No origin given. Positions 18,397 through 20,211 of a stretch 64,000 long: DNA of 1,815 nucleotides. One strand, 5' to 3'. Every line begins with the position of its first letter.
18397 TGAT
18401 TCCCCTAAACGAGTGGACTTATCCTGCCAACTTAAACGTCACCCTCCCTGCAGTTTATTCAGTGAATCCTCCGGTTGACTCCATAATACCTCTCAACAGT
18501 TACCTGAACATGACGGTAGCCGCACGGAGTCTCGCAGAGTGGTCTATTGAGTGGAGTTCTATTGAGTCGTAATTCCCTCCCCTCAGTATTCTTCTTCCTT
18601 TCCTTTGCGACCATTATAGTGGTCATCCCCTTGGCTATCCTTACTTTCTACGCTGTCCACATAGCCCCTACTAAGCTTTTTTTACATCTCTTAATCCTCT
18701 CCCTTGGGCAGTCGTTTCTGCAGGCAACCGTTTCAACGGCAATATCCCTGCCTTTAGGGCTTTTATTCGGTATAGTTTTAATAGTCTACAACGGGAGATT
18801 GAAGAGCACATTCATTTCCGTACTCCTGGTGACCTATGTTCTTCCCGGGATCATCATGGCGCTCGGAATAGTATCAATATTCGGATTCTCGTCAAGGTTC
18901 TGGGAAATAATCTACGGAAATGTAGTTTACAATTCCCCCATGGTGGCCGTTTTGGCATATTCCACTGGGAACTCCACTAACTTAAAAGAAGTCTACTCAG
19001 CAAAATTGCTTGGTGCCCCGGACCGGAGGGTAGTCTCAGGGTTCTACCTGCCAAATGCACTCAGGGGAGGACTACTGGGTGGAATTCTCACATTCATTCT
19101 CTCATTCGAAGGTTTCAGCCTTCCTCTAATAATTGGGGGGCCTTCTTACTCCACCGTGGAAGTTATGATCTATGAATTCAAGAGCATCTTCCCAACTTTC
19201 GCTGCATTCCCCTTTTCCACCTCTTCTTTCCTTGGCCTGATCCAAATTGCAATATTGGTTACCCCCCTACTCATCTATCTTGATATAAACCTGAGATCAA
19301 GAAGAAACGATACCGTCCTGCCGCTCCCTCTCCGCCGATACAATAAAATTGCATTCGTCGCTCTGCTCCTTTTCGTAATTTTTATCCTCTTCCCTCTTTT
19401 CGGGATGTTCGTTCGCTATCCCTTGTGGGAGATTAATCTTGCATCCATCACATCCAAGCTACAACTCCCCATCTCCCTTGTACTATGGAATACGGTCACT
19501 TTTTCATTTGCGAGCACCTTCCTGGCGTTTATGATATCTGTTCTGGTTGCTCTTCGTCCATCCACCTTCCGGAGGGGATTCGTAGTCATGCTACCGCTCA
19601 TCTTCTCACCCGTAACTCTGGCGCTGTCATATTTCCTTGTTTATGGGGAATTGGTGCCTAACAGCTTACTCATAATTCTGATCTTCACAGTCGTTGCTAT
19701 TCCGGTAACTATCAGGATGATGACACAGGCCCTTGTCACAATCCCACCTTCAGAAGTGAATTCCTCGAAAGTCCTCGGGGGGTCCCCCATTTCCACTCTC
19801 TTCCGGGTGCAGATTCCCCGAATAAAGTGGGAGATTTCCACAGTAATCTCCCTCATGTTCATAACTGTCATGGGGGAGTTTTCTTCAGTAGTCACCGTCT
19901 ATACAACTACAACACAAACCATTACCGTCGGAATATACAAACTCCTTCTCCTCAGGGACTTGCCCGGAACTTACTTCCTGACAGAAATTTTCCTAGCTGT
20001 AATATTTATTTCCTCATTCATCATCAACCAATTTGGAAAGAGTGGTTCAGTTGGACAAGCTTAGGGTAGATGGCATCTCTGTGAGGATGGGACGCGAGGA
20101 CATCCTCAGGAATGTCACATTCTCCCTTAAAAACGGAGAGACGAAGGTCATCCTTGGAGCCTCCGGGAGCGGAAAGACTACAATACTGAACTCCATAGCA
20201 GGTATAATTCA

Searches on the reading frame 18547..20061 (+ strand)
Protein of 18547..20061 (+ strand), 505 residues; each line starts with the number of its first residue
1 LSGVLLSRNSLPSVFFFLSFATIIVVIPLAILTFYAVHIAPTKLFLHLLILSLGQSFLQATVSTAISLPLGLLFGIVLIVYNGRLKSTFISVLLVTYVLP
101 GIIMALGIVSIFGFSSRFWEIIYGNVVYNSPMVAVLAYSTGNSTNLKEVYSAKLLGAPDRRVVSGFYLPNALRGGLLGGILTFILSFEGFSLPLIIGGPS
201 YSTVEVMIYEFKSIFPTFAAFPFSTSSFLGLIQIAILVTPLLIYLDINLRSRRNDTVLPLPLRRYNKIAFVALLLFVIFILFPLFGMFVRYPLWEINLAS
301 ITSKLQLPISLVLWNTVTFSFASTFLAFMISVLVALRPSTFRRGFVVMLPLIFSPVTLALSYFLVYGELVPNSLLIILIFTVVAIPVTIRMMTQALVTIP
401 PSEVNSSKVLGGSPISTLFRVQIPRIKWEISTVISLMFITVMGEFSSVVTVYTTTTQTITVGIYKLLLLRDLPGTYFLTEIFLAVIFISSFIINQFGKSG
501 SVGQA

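Call 64: search_protein_families(library=pfam, proteins=[window:18547-20061:+], max_evalue=0.00001)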
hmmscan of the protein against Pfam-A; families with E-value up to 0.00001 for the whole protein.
window:18547-20061:+ (505 aa): 1 family
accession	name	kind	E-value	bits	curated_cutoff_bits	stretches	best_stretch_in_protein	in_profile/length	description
PF00528.27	BPD_transp_1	-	1.3e-10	41.8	26.4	1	68-245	2-171/184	Binding-protein-dependent transport system inner membrane component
